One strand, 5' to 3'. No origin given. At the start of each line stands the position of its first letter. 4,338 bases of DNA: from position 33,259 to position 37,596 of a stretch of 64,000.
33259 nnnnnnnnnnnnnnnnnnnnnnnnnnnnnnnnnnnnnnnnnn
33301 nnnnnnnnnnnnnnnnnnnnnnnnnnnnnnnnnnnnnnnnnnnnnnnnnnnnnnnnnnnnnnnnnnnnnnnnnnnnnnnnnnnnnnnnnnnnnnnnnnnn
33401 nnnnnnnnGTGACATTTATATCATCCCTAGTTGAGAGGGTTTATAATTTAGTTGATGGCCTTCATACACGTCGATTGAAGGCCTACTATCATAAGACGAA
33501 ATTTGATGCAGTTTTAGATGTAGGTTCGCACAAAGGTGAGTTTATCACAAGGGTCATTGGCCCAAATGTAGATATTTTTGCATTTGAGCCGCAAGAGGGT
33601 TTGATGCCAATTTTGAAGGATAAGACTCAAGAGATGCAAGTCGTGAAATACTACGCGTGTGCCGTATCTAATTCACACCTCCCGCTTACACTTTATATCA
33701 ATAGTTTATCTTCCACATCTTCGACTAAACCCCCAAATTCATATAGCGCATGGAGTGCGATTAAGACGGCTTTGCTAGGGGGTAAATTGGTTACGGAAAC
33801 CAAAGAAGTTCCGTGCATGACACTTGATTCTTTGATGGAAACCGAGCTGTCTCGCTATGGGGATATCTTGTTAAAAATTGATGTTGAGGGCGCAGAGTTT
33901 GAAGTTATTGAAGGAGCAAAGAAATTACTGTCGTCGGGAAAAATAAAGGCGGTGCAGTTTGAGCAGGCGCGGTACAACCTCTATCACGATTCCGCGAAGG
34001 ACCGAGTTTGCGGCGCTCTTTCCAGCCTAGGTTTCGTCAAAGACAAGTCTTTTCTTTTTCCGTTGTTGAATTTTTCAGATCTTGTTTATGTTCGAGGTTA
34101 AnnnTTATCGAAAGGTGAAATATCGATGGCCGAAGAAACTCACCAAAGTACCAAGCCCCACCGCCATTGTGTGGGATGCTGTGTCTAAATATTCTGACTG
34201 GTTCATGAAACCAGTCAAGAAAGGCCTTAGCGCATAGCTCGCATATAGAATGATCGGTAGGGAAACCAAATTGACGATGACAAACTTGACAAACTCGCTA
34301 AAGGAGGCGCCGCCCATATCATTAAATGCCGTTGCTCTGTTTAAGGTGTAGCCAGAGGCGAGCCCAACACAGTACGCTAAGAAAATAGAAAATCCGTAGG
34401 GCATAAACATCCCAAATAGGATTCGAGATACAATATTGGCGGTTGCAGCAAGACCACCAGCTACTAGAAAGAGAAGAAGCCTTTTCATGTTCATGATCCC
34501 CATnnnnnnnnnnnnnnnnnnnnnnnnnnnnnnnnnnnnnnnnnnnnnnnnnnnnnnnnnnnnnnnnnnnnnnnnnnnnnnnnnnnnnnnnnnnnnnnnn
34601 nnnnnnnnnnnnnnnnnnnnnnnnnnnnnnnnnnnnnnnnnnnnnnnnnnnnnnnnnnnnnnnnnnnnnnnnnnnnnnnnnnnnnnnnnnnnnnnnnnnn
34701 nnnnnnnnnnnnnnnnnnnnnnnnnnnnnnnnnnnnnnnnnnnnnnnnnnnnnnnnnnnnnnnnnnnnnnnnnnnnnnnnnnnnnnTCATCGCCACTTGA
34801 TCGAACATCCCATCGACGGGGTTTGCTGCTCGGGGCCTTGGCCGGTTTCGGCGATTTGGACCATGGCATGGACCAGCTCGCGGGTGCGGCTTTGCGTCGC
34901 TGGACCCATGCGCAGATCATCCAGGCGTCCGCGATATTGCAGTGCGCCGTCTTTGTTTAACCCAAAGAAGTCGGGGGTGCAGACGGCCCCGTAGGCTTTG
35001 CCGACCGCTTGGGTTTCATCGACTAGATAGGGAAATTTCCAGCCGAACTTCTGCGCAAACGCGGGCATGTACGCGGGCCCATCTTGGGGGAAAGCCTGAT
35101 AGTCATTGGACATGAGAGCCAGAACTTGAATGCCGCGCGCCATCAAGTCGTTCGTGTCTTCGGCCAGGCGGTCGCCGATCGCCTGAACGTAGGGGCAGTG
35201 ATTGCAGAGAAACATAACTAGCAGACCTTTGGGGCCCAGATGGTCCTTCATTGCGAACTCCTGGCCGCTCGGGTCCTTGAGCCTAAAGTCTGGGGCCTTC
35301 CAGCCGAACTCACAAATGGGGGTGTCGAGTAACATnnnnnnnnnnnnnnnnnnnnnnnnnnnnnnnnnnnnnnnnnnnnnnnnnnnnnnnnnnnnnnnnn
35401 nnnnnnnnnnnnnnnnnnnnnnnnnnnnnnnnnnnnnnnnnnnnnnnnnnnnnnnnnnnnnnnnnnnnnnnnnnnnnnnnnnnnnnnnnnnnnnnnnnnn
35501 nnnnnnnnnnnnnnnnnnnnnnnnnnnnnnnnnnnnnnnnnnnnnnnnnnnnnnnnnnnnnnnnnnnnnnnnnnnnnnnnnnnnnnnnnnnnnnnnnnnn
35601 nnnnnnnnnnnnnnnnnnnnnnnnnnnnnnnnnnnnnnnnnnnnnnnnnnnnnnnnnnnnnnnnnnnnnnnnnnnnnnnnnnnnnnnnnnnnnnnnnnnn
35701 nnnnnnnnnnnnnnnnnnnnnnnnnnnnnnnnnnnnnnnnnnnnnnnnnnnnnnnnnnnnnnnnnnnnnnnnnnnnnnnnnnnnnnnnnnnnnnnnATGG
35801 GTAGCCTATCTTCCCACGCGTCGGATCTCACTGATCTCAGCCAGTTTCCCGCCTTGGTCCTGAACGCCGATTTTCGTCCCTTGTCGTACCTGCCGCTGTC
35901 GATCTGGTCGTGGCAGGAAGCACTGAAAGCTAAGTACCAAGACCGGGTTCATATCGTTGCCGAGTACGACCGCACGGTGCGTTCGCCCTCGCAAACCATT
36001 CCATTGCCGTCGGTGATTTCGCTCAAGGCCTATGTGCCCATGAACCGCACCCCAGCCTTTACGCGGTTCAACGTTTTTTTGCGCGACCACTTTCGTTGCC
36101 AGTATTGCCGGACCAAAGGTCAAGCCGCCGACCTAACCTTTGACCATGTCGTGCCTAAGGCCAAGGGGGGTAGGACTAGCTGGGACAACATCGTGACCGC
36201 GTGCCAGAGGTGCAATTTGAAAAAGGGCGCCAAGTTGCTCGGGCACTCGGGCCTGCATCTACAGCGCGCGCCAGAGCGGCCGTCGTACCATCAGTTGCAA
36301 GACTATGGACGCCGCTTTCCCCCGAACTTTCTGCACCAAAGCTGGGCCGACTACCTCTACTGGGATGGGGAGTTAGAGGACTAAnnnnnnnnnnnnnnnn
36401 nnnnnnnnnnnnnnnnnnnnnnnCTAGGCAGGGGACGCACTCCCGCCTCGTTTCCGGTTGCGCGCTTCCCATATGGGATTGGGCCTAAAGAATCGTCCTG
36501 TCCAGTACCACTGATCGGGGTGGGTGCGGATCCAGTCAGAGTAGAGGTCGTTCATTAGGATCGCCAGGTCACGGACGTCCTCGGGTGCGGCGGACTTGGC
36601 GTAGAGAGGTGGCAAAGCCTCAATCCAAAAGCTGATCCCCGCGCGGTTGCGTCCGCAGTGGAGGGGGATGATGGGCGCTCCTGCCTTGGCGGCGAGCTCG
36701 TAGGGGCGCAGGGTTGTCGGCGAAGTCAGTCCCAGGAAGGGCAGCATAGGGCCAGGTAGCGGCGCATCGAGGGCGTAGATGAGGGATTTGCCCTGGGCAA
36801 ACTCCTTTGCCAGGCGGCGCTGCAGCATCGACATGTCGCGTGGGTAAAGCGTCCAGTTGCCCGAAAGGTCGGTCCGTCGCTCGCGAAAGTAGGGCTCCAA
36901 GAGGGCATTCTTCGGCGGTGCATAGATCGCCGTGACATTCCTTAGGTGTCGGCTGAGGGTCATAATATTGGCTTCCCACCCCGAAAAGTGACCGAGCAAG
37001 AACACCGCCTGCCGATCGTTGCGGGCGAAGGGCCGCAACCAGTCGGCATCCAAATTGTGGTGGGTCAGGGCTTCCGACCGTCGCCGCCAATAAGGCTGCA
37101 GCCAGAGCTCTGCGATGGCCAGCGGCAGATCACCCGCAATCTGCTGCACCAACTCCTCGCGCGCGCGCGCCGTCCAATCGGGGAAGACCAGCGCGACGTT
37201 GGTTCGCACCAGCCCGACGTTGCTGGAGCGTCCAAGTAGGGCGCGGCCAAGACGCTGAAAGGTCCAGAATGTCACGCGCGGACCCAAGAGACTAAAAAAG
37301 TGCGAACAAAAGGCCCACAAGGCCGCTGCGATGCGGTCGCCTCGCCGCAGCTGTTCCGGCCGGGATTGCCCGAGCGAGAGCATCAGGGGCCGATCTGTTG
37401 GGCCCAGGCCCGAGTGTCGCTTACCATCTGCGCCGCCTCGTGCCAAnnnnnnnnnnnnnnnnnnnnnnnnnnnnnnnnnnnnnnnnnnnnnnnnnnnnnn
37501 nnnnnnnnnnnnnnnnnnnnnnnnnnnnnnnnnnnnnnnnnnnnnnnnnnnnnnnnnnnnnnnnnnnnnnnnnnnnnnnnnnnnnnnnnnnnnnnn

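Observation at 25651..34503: Mycobacterial-type lipid-linked D-arabinofuranose donor pathway in a Gram-negative-looking genome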

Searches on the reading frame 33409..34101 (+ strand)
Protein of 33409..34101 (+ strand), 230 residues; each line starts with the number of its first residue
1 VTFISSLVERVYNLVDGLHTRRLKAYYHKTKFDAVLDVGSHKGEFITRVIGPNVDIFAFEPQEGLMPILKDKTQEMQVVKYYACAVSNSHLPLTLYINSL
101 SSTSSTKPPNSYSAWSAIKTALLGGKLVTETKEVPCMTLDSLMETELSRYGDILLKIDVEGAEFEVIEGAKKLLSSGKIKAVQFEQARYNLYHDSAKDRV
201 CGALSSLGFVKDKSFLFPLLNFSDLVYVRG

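Call 3: search_protein_families(library=pfam, proteins=[window:33409-34101:+], max_evalue=0.01)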
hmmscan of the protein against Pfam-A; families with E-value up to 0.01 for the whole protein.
window:33409-34101:+ (230 aa): 1 family
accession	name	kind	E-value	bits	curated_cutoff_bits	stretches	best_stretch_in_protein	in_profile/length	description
PF05050.19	Methyltransf_21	-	1.2e-17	65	22.7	1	37-209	1-171/173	Methyltransferase FkbM domain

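Call 17: search_protein_families(library=ncbifam, proteins=[window:33409-34101:+], max_evalue=0.001)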
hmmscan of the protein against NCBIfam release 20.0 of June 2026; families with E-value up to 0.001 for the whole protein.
window:33409-34101:+ (230 aa): 1 family
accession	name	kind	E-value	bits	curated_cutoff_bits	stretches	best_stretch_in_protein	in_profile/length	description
TIGR01444.1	fkbM_fam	subfamily_domain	1.9e-19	70.5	37.7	1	35-176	2-133/143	FkbM family methyltransferase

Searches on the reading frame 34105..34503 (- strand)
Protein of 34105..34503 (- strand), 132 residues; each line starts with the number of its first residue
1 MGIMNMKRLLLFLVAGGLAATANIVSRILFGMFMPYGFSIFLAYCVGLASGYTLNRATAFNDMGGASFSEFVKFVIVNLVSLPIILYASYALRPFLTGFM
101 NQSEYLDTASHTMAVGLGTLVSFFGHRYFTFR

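Call 3: search_protein_families(library=pfam, proteins=[window:34105-34503:-], max_evalue=0.01)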
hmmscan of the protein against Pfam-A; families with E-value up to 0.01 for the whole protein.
window:34105-34503:- (132 aa): 1 family
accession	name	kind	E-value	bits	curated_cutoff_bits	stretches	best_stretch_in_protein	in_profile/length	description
PF04138.20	GtrA_DPMS_TM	-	1.9e-12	47.8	26.1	1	12-131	2-117/117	GtrA/DPMS, transmembrane domain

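Call 17: search_protein_families(library=ncbifam, proteins=[window:34105-34503:-], max_evalue=0.001)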
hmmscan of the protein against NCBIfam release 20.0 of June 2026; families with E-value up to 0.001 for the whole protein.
window:34105-34503:- (132 aa): 0 families

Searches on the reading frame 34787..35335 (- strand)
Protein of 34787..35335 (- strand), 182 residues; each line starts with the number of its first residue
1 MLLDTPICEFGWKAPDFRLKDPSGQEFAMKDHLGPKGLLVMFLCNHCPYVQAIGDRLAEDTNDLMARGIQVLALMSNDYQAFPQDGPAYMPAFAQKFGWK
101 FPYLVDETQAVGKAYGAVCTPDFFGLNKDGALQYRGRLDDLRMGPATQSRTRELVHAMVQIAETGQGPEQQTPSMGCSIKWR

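Call 3: search_protein_families(library=pfam, proteins=[window:34787-35335:-], max_evalue=0.01)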
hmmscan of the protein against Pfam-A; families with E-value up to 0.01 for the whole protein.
window:34787-35335:- (182 aa): 3 families
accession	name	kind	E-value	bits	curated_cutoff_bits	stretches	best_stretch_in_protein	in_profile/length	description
PF00578.27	AhpC-TSA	-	2e-17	63.7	26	1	11-134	2-123/124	AhpC/TSA family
PF08534.16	Redoxin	-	6.1e-15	55.7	26.6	1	12-140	4-136/148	Redoxin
PF13098.12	Thioredoxin_2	-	0.0098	16.7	27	0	36-137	6-94/104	Thioredoxin-like domain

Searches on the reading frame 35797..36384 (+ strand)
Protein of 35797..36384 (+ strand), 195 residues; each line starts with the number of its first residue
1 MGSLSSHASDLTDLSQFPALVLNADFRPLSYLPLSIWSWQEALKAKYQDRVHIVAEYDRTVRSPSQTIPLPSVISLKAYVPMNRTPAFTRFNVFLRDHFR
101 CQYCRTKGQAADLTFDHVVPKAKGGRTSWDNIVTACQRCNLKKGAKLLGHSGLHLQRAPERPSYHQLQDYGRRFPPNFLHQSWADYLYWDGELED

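Call 3: search_protein_families(library=pfam, proteins=[window:35797-36384:+], max_evalue=0.01)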
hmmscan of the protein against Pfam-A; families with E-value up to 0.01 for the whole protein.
window:35797-36384:+ (195 aa): 2 families
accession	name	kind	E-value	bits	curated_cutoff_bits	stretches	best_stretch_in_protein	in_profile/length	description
PF14279.12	HNH_5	-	6e-17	61.8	27.5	1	101-152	1-52/56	HNH endonuclease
PF01844.29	HNH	-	7.5e-16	58.5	21.4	1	101-145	1-46/47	HNH endonuclease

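Call 20: search_protein_families(library=phrogs, proteins=[window:35797-36384:+], max_evalue=0.001)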
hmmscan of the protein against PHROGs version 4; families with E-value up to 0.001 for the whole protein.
window:35797-36384:+ (195 aa): 32 families (the best 25 are shown)
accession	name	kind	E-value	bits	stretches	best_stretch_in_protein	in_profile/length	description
phrog_16726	-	DNA, RNA and nucleotide metabolism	4.5e-39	136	1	11-191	22-183/308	HNH endonuclease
phrog_16986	-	unknown function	1.9e-15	58.1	1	89-157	11-80/248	-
phrog_8660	-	DNA, RNA and nucleotide metabolism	5e-15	57.1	1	86-147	112-180/196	HNH endonuclease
phrog_14314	-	DNA, RNA and nucleotide metabolism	9.6e-15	56.6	1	90-145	8-63/252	HNH endonuclease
phrog_2118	-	DNA, RNA and nucleotide metabolism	4.3e-14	53.7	1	89-146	167-224/301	HNH endonuclease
phrog_589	-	DNA, RNA and nucleotide metabolism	6.3e-14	53.1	1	89-160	82-154/179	HNH endonuclease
phrog_144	-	DNA, RNA and nucleotide metabolism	9e-14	52.5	1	91-153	77-142/175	HNH endonuclease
phrog_2214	-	DNA, RNA and nucleotide metabolism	6.1e-13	49.7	1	90-146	185-239/429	HNH endonuclease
phrog_6050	-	DNA, RNA and nucleotide metabolism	1.2e-11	45.1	1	89-147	302-361/402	HNH endonuclease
phrog_1271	-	DNA, RNA and nucleotide metabolism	3.2e-11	44.2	1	93-148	261-320/361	HNH endonuclease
phrog_5718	-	DNA, RNA and nucleotide metabolism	4.1e-11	43.5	1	95-163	125-193/394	HNH endonuclease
phrog_338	-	DNA, RNA and nucleotide metabolism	5e-10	40.3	1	89-150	195-266/340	HNH endonuclease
phrog_9545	-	DNA, RNA and nucleotide metabolism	7.8e-10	39.8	1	89-147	101-168/206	HNH endonuclease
phrog_1035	-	DNA, RNA and nucleotide metabolism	8.2e-10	40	1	91-147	151-214/271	endonuclease VII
phrog_333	-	DNA, RNA and nucleotide metabolism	6.2e-09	37.1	1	86-145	22-80/138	HNH endonuclease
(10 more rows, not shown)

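Call 95: search_protein_families(library=padloc, proteins=[window:35797-36384:+], max_evalue=0.001)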
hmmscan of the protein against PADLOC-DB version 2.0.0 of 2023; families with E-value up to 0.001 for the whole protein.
window:35797-36384:+ (195 aa): 21 families
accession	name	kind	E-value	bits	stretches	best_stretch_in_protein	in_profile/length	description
PDLC00315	PtuB1|PtuB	-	3e-09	35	1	101-151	33-84/227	Unknown function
PDLC03478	REase_II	-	2.3e-08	32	1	85-145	96-160/219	Type II restriction enzyme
PDLC00337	PtuB1|PtuB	-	2.2e-06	25.7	1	98-146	56-107/216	Unknown function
PDLC04262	PDC-M01B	-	6.7e-06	24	1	98-145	79-125/259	-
PDLC02859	DpdF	-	1.2e-05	21.9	1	93-149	2-58/545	DpdF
PDLC03418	REase_II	-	3.5e-05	21.1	1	93-146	319-372/372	Type II restriction enzyme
PDLC04256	PDC-M01B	-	4.7e-05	21.1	1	98-147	105-154/285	-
PDLC04264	PDC-M01B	-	5.5e-05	21.1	1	98-148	100-149/282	-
PDLC04255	PDC-M01B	-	5.6e-05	21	1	101-148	110-156/285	-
PDLC04259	PDC-M01B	-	7.6e-05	20.8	1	85-147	81-142/277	-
PDLC00321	PtuB1|PtuB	-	8.2e-05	20.5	1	99-146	40-88/223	Unknown function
PDLC00342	PtuB1|PtuB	-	9e-05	20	1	98-145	47-98/247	Unknown function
PDLC00340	PtuB1|PtuB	-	0.00011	19.9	1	93-146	61-113/268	Unknown function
PDLC00351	PtuB1|PtuB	-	0.00019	19.5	1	100-146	58-108/195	Unknown function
PDLC00325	PtuB1|PtuB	-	0.00022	18.9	1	98-148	51-106/213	Unknown function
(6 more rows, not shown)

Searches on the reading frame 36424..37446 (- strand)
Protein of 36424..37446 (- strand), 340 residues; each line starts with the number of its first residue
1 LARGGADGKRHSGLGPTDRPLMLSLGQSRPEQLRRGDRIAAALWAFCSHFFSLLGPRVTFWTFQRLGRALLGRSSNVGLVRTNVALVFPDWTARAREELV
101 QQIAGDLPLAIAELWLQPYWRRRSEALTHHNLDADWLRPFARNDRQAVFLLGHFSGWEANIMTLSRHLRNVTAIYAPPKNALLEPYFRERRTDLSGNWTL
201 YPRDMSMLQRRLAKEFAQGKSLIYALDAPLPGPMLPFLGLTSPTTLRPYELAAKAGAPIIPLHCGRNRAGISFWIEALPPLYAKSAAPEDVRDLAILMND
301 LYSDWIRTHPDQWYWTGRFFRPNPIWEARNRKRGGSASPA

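Call 6: search_protein_families(library=pfam, proteins=[window:36424-37446:-], max_evalue=0.001)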
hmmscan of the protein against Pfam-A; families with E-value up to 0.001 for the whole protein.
window:36424-37446:- (340 aa): 1 family
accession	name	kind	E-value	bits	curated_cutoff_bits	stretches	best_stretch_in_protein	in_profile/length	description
PF03279.18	Lip_A_acyltrans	-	6.8e-30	104.7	22.3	1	49-320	24-293/295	Bacterial lipid A biosynthesis acyltransferase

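Call 60: find_encoding_contigs(protein=window:36424-37446:-, flank=10000, max_places=6)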
Protein window:36424-37446:- (340 aa): no gene with exactly this product is on record in the collection.
